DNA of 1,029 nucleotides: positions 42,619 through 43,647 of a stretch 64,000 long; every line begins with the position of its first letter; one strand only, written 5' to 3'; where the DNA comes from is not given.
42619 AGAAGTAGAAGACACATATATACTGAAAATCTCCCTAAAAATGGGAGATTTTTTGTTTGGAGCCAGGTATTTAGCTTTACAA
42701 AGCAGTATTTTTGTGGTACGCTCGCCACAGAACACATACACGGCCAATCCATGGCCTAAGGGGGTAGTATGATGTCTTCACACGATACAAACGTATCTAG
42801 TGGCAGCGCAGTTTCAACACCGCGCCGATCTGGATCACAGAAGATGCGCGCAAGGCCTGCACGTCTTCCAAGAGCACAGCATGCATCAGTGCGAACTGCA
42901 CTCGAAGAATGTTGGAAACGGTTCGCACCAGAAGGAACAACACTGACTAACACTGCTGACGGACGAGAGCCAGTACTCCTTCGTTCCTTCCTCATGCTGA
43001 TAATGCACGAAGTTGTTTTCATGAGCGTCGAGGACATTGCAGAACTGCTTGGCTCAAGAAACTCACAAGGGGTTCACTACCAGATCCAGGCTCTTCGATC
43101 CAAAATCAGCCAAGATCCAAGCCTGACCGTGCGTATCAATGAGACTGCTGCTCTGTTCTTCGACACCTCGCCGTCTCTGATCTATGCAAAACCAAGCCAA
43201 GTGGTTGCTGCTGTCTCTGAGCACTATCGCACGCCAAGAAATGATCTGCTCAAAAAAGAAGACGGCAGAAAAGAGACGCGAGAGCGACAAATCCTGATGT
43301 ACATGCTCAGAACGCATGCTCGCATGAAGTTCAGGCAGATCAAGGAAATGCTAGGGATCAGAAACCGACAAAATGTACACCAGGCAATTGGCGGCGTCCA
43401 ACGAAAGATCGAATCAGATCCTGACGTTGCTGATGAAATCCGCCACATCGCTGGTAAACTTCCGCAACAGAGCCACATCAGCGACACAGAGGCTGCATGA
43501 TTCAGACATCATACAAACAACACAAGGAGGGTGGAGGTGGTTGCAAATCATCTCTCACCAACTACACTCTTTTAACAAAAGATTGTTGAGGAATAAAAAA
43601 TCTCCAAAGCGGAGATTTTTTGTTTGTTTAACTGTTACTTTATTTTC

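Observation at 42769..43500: Foreign-looking protein made only of two DnaA domain-IV HTH repeats, a candidate DnaA-box competitor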

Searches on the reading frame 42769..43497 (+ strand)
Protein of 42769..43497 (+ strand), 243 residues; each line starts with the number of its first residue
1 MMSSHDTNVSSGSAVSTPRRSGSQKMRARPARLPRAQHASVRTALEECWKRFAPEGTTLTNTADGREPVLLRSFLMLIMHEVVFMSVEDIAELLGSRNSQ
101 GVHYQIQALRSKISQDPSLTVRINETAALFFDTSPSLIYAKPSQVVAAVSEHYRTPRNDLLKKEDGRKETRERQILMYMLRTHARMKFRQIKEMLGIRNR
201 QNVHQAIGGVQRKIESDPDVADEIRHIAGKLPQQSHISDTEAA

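Call 3: search_protein_families(library=pfam, proteins=[window:42769-43497:+], max_evalue=10)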
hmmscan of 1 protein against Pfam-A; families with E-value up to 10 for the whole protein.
window:42769-43497:+ (243 aa): 2 families
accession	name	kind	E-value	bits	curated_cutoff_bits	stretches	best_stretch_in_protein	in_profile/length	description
PF08299.17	Bac_DnaA_C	-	6.2e-13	49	31.5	2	143-207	2-66/69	Bacterial dnaA protein helix-turn-helix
PF00486.34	Trans_reg_C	-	0.066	13.7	26.2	1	84-124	24-68/77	Transcriptional regulatory protein, C terminal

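Call 4: search_protein_families(library=ncbifam, proteins=[window:42769-43497:+], max_evalue=10)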
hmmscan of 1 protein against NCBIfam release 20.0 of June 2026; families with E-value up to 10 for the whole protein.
window:42769-43497:+ (243 aa): 4 families
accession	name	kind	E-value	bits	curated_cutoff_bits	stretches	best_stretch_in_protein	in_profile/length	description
TIGR00362.1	DnaA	equivalog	6.7e-16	58.4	343.9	2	141-230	347-436/437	chromosomal replication initiator protein DnaA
NF001154.0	PRK00149.3-3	equivalog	2e-11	43.5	410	2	130-231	356-458/462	chromosomal replication initiator protein DnaA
NF009087.0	PRK12422.1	equivalog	7e-09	35.4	657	1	139-233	351-445/455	chromosomal replication initiator protein DnaA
TIGR03879.1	near_KaiC_dom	domain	0.00063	20.2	65.1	2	178-233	28-82/91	probable regulatory domain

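Call 12: find_homologous_proteins(query=window:42769-43497:+, max_evalue=0.001)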
Query window:42769-43497:+ (243 aa): 1 proteins with E <= 0.001 among 1177 candidates.
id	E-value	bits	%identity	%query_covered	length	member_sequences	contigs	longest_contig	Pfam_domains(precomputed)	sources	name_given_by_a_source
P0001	1.1e-151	521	100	100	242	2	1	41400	PF08299.18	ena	-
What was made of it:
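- Tried and rejected: Close homologs: the word-index search found only the protein itself (call 12).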

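Call 17: find_encoding_contigs(protein=P0001, flank=10000)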
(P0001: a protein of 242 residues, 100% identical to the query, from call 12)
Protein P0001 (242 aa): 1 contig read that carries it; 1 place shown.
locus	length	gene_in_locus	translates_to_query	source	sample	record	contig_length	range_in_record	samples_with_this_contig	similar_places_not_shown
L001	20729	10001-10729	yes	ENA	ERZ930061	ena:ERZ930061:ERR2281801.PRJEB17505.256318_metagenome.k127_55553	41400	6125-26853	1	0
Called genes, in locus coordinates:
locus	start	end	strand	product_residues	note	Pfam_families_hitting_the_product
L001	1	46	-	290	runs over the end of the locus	PF12760:Zn_ribbon_IS1595 (weak), PF12762:DDE_Tnp_IS1595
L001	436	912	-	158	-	PF00383:dCMP_cyt_deam_1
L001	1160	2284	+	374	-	PF02646:RmuC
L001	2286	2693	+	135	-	PF08888:HopJ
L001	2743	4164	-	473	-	-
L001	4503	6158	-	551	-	-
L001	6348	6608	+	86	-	-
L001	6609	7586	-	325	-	PF06144:DNA_pol3_delta, PF21694:DNA_pol3_delta_C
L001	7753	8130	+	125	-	PF06210:DUF1003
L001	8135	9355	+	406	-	PF01266:DAO (faint), PF07992:Pyr_redox_2, PF13738:Pyr_redox_3, PF00070:Pyr_redox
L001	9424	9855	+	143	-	PF07291:MauE (weak), PF07681:DoxX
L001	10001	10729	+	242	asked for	PF08299:Bac_DnaA_C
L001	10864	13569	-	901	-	PF02739:5_3_exonuc_N, PF01367:5_3_exonuc, PF22619:DNA_polI_exo1 (weak), PF00476:DNA_pol_A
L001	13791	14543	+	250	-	PF00753:Lactamase_B, PF12706:Lactamase_B_2 (weak)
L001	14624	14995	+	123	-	-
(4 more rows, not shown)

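Call 19: search_protein_representatives(protein=window:42769-43497:+)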
Query: 243 residues. Proteins with E-value up to 0.001 (for the whole library): 53; up to 1e-10: 2; up to 1e-30: 1. The best 53 are listed.
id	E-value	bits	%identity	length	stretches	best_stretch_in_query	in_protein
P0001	3.5e-152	520.6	100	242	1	2-243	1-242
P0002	5.0e-12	62.5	23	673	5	47-124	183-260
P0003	3.7e-10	56.4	31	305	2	109-227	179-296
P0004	8.8e-09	51.9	23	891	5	71-239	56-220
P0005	9.3e-07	45.3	28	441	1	97-230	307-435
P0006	2.0e-06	44.2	29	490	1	95-225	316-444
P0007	3.3e-06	43.5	36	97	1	145-231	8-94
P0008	3.7e-06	43.4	27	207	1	124-231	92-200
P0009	4.1e-06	43.2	36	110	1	144-230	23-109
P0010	5.1e-06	42.9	28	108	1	129-231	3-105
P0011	7.2e-06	42.4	24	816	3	72-233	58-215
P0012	9.1e-06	42.1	31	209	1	140-237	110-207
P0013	9.8e-06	42.0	31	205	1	115-229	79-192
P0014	1.8e-05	41.1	29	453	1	136-232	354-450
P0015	3.5e-05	40.2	33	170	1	145-226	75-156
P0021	1.2e-04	38.5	21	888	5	141-221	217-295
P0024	1.8e-04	37.8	21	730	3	32-230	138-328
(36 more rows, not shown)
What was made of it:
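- It is a singleton among 1.84 billion representatives (calls 12, 19). Similarity to P0002 is remote, at 23% identity (call 19).
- Tried and rejected: Exhaustive HMMER over 1.84 billion representatives found nothing below 1e-30 except the protein itself (call 19).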

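Call 21: search_protein_families(library=phrogs, proteins=[window:42769-43497:+], max_evalue=1)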
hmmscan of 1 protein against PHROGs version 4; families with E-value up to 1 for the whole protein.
window:42769-43497:+ (243 aa): 6 families
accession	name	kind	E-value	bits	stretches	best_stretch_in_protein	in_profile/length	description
phrog_645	-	DNA, RNA and nucleotide metabolism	0.0014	19.8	1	159-226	12-76/196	Rnase E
phrog_3502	-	unknown function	0.011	16.8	0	170-220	51-107/131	-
phrog_323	-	transcription regulation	0.11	13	0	85-112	112-138/319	transcriptional regulator, D5-like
phrog_142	-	moron, auxiliary metabolic gene and host takeover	0.15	13.2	1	168-208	10-48/116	Ren-like exclusion protein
phrog_15709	-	unknown function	0.17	12.7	1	77-119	4-46/59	-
phrog_6271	-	moron, auxiliary metabolic gene and host takeover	0.27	12.6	0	190-231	38-79/96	toxin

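Call 22: search_dna_similar(query=window:42769-43497:+, collection=phages, mode=protein, max_evalue=0.01, max_rows=25)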
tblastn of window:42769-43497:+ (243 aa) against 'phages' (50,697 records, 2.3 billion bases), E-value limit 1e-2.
Records with a match: 4; places in all: 4; records where one place covers at least 80% of the query: 0.
Best place of each record, by identity: <60% 4.
By first word of the organism name: Bacteriophage 4.
By host as written in the record: - 4.
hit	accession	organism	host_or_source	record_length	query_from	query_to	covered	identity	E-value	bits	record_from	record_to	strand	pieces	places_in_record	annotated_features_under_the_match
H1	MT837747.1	Bacteriophage sp.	human fecal samples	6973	97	231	56%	21.2%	8e-3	43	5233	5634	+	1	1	record has no annotation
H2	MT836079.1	Bacteriophage sp.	human fecal samples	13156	142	231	37%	27.8%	1e-3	45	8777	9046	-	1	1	record has no annotation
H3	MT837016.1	Bacteriophage sp.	human fecal samples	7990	142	234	38%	24.7%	9e-4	46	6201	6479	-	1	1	record has no annotation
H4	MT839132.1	Bacteriophage sp.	human fecal samples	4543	142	227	35%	24.4%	1e-3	46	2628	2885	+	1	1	record has no annotation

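Call 23: search_dna_similar(query=window:42769-43497:+, collection=plasmids, mode=protein, max_evalue=0.01, max_rows=25)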
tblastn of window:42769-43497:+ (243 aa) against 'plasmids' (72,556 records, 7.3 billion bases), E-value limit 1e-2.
Records with a match: 1; places in all: 1; records where one place covers at least 80% of the query: 0.
Best place of each record, by identity: <60% 1.
By first word of the organism name: Butyrivibrio 1.
By predicted mobility (MOB-suite, as given by PLSDB): non-mobilizable 1.
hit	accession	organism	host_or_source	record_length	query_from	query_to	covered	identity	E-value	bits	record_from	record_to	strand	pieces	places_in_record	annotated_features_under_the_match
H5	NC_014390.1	Butyrivibrio proteoclasticus B316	-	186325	141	216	31%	32.9%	5e-5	51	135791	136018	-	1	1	helix-turn-helix domain-containing protein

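Call 24: find_encoding_contigs(protein=P0003, flank=8000, max_places=4)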
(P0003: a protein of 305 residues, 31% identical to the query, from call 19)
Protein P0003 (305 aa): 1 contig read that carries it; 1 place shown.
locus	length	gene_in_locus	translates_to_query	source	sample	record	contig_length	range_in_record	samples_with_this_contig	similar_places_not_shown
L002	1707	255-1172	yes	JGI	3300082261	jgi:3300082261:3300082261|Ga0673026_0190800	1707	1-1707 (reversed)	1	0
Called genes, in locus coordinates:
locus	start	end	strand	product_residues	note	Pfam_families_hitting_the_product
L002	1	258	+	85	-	?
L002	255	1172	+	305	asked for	PF08299:Bac_DnaA_C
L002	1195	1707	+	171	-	?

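Call 25: find_encoding_contigs(protein=P0002, flank=8000, max_places=4)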
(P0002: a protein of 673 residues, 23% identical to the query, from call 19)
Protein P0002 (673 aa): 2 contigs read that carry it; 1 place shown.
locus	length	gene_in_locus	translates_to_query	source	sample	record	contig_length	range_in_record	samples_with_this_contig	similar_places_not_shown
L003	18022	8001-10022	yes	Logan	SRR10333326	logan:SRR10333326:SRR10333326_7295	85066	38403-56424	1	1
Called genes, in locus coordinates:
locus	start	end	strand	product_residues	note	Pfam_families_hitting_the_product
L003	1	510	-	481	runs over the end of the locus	PF04851:ResIII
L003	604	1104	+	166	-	-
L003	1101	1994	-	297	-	PF00990:GGDEF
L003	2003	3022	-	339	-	PF00437:T2SSE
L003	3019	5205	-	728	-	PF14490:HHH_RecD2 (weak), PF13538:UvrD_C_2 (faint), PF13604:AAA_30, PF01443:Viral_helicase1 (faint), PF13245:AAA_19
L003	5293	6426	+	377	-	PF01807:Zn_ribbon_DnaG (weak)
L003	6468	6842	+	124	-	PF08299:Bac_DnaA_C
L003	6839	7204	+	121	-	-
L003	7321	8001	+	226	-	-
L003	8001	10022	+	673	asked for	PF12833:HTH_18 (faint), PF08299:Bac_DnaA_C, PF13404:HTH_AsnC-type (faint), PF08299:Bac_DnaA_C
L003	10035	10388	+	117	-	-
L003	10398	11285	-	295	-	-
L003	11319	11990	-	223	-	PF20432:Xre-like-HTH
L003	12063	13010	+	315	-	-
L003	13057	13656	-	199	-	-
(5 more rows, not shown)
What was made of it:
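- Closest known: Uncharacterised domain-IV array proteins from metagenomes: P0003. Same: P0002 lies in a mobile-element context (call 25).
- It sits beside a second stand-alone domain-IV gene, a primase-like gene, a RecD2-like helicase, an Xre-like regulator and a tyrosine integrase (call 25).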

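Call 27: find_encoding_contigs(protein=P0004, flank=8000, max_places=3)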
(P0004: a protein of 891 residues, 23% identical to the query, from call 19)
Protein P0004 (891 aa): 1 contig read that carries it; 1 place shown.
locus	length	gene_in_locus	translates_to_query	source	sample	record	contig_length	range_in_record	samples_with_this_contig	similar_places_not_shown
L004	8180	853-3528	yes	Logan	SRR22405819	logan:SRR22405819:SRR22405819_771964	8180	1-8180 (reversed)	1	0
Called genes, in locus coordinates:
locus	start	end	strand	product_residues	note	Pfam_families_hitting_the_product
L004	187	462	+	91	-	-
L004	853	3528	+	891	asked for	PF08299:Bac_DnaA_C, PF08281:Sigma70_r4_2 (faint), PF08299:Bac_DnaA_C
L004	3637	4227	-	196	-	PF01596:Methyltransf_3, PF13578:Methyltransf_24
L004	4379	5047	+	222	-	PF07314:Lit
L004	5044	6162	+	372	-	-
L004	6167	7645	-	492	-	-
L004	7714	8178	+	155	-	?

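Call 32: search_solved_structures(query=window:42769-43497:+, max_evalue=1, show_alignments=2)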
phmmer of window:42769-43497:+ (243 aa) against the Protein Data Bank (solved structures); distinct sequences matched with E-value up to 1: 7.
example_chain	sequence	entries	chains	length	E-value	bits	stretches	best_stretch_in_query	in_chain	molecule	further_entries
1j1v_A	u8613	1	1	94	0.021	17.9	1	147-227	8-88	Chromosomal replication initiator protein dnaA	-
5nd8_o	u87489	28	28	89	0.095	15.8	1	134-198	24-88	30S ribosomal protein S15 | Small ribosomal subunit protein uS15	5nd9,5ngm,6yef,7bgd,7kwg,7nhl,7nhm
5li0_o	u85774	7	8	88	0.096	15.8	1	134-198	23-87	30S ribosomal protein S15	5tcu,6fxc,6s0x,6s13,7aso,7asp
5t7v_S6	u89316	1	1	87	0.16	15.1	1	134-198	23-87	30S ribosomal protein S15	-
3pvp_A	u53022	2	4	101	0.43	13.7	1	143-235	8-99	Chromosomal replication initiator protein dnaA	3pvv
2hcb_A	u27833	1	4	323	0.69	13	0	142-235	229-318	Chromosomal replication initiator protein dnaA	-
1l8q_A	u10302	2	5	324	0.7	13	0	142-235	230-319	Chromosomal replication initiator protein dnaA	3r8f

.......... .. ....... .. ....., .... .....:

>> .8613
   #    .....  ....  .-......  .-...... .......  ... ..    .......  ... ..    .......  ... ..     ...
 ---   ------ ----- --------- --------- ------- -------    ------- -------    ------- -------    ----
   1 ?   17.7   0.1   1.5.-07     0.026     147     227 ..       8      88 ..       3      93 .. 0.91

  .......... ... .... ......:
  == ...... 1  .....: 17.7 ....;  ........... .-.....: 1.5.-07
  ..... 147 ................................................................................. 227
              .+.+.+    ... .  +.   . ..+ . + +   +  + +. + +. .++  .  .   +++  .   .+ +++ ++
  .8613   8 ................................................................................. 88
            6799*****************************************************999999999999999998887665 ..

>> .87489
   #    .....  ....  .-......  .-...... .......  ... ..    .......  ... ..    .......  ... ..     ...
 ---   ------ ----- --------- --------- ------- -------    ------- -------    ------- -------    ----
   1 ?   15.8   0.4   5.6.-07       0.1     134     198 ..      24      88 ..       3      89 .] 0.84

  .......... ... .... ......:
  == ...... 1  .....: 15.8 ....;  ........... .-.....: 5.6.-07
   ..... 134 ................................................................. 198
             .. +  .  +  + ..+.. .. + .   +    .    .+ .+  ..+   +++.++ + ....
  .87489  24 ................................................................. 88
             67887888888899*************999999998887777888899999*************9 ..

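Call 35: predict_structure(alignment_id=A1)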
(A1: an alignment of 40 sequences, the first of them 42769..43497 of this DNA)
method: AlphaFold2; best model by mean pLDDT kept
length: 243 residues; sequences in the alignment: 40
mean_pLDDT: 73.1   pTM: 0.56
mean pLDDT of the five models: 73.1, 71.7, 71.2, 70.9, 70.6
residues with pLDDT >= 90: 87; 70-90: 37; 50-70: 81; < 50: 38
segments of 3 or more residues with pLDDT < 50: 1-4, 10-12, 16-19, 21-33, 80-83
pLDDT, mean of each block of 10 residues (from residue 1): 50 49 46 51 65 58 51 51 56 65 80 86 70 63 97 96 81 97 95 95 96 96 96 69 55
secondary structure, 60 per line:
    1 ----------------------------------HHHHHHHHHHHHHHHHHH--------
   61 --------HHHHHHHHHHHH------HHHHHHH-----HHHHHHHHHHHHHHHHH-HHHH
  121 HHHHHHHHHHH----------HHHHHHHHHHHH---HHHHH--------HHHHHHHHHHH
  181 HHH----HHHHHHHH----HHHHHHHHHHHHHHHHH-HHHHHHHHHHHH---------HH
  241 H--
elements in order: H35-52 H69-80 H87-93 H99-115 H117-131 H142-153 H157-161 H170-183 H188-195 H200-216 H218-229
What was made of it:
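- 43162..43191 (+): Linker of 10 residues between the repeats (aa 132-141). call 35 (secondary structure of the model)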

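Call 39: fold_search(model_id=the predicted structure, library=pdb)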
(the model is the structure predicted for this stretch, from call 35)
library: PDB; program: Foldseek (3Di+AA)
matches with E <= 10: 101; with E <= 0.001: 0
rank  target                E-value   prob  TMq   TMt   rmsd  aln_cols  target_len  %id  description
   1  3pvp_B                5.1e-03  1.00  0.36  0.87   2.0        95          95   22  Structure of Mycobacterium tuberculosis DnaA-DBD in complex with box2 DNA (released 2011-05-25)
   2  1j1v_A                1.0e-02  1.00  0.34  0.84   1.6        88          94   22  Crystal structure of DnaA domainIV complexed with DnaAbox DNA (released 2003-04-22)
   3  3pvp_A                1.0e-02  1.00  0.36  0.86   2.0        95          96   22  Structure of Mycobacterium tuberculosis DnaA-DBD in complex with box2 DNA (released 2011-05-25)
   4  8btg_A                2.6e-02  1.00  0.36  0.27  14.9       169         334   16  Cryo-EM structure of the bacterial replication origin opening basal unwinding system (released 2024-02-14)
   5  1l8q                  3.4e-02  1.00  0.34  0.26  11.0       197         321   15  CRYSTAL STRUCTURE OF DNA REPLICATION INITIATION FACTOR (released 2002-09-25)
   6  8btg_B                4.1e-02  1.00  0.37  0.28  14.7       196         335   16  Cryo-EM structure of the bacterial replication origin opening basal unwinding system (released 2024-02-14)
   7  2hcb_A                9.1e-02  0.99  0.31  0.24  12.7       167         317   18  Structure of AMPPCP-bound DnaA from Aquifex aeolicus (released 2006-07-25)
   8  3r8f_A                1.5e-01  0.97  0.30  0.23  12.7       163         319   18  Replication initiator DnaA bound to AMPPCP and single-stranded DNA (released 2011-09-28)
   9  2hcb_B                1.7e-01  0.96  0.31  0.24  12.2       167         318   16  Structure of AMPPCP-bound DnaA from Aquifex aeolicus (released 2006-07-25)
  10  2hcb_C                1.8e-01  0.97  0.31  0.24  12.1       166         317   16  Structure of AMPPCP-bound DnaA from Aquifex aeolicus (released 2006-07-25)
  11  8btg_C                2.5e-01  0.98  0.36  0.27  14.3       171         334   17  Cryo-EM structure of the bacterial replication origin opening basal unwinding system (released 2024-02-14)
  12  1c9b_A                3.8e-01  0.23  0.20  0.21  14.1       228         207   13  CRYSTAL STRUCTURE OF A HUMAN TBP CORE DOMAIN-HUMAN TFIIB CORE DOMAIN COMPLEX BOUND TO AN EXTENDED, MODIFIED ADENOVIRAL (released 2000-01-10)
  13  7ena_BA               4.7e-01  0.25  0.19  0.19  13.3       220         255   14  TFIID-based PIC-Mediator holo-complex in pre-assembled state (pre-hPIC-MED) (released 2021-05-26)
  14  2hcb_D                5.2e-01  0.85  0.31  0.24  11.9       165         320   18  Structure of AMPPCP-bound DnaA from Aquifex aeolicus (released 2006-07-25)
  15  5iy7_M                5.2e-01  0.25  0.19  0.16  13.5       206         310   12  Human holo-PIC in the open state (released 2016-05-18)
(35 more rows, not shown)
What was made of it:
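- Checked: The best PDB matches are DnaA DNA-binding domains 3pvp_B and 1j1v_A, with TM 0.87 and 0.84 (calls 35, 39).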

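Call 53: find_related_loci(query=window:42769-43497:+, collection=viral_contigs, flank=5000)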
Query window:42769-43497:+ (243 aa) in viral_contigs; peptide patterns used: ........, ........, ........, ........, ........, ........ (x = any residue, [..] = any of these).
19 stretches matched a pattern, but none encodes a relative of the query by tblastn (E <= 1e-3).
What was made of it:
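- On Gene carried by a mobile element (phage, plasmid, integrative element): IMG/VR gave none (calls 21, 22, 23, 53).
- Tried and rejected: Phage, plasmid and viral collections gave only weak single-domain hits or none (calls 21, 22, 23, 53).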

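Call 56: search_protein_families(library=padloc, proteins=[window:42769-43497:+], max_evalue=1)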
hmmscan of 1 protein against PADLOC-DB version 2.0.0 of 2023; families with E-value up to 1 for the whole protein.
window:42769-43497:+ (243 aa): 0 families
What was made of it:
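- Tried and rejected: PADLOC defence models gave no hit (call 56).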

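Call 58: list_cluster_members(proteins=[P0001, P0003, P0002, P0004])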
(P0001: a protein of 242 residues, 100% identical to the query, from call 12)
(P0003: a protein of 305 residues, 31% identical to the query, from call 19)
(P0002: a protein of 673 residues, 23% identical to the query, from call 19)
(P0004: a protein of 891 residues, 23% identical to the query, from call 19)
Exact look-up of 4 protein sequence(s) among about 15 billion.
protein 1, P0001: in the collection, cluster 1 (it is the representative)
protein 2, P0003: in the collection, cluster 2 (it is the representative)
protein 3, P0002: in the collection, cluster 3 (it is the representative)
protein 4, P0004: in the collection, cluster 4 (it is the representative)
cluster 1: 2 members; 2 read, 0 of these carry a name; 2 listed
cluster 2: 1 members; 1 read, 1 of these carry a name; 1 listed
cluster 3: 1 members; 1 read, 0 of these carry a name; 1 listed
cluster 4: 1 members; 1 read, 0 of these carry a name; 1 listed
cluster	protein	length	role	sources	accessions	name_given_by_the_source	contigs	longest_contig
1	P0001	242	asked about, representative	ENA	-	-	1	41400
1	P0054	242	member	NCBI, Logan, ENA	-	-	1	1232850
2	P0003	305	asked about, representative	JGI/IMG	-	chromosomal replication initiation ATPase DnaA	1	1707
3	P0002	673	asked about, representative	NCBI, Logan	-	-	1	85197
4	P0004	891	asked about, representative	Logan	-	-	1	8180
